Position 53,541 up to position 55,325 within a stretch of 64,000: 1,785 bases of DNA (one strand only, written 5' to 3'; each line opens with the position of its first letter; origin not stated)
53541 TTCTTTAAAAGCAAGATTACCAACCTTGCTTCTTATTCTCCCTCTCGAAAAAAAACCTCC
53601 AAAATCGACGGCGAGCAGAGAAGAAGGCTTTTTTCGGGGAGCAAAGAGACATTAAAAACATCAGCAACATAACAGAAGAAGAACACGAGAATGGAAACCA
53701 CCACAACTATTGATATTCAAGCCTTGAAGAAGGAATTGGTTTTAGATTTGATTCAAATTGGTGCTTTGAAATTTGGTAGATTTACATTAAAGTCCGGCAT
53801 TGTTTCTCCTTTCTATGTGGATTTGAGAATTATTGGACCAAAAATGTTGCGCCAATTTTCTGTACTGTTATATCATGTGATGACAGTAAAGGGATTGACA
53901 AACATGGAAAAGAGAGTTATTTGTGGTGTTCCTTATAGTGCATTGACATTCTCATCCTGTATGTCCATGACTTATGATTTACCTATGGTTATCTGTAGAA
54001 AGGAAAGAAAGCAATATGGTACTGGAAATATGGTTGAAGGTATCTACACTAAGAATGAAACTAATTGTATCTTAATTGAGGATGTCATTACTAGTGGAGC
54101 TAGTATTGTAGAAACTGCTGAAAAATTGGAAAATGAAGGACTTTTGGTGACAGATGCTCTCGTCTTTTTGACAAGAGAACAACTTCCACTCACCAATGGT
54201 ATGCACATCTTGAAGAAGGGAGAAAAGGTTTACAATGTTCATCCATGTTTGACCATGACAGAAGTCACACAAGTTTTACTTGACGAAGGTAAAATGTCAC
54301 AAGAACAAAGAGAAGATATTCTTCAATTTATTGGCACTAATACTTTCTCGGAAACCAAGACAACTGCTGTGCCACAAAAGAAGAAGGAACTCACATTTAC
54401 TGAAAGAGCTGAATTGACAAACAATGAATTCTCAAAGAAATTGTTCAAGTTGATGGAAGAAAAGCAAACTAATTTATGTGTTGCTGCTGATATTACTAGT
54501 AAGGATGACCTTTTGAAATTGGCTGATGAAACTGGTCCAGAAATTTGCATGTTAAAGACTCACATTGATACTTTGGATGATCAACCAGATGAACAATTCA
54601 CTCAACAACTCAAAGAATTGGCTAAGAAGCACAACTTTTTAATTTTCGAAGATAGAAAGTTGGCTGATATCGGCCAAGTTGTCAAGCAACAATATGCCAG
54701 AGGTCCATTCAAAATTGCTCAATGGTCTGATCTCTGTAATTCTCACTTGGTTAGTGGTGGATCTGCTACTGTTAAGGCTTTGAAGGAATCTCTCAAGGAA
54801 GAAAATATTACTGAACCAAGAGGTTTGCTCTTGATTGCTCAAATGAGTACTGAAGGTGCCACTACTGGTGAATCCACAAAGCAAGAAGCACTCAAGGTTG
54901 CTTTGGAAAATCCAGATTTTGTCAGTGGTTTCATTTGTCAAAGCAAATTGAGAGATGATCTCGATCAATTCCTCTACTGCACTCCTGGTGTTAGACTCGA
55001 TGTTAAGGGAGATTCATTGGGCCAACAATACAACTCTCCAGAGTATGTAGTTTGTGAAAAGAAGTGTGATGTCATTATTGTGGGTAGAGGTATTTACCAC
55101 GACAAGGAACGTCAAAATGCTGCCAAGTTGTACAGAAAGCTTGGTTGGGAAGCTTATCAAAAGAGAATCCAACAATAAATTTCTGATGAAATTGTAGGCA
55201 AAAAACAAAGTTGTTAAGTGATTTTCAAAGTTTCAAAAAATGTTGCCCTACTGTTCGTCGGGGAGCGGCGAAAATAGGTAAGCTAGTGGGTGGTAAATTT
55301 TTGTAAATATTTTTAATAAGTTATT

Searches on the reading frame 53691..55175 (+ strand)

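Call 61: search_protein_families(library=pfam, proteins=[window:53691-55175:+], max_evalue=0.0001)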
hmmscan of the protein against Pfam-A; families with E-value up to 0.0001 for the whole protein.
window:53691-55175:+ (495 aa): 2 families
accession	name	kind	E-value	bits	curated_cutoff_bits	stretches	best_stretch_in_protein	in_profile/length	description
PF00215.30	OMPdecase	-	4.1e-57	194.1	27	1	260-480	1-220/221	Orotidine 5'-phosphate decarboxylase / HUMPS family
PF00156.33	Pribosyltran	-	6e-05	22.8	26.3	0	72-159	28-123/158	Phosphoribosyl transferase domain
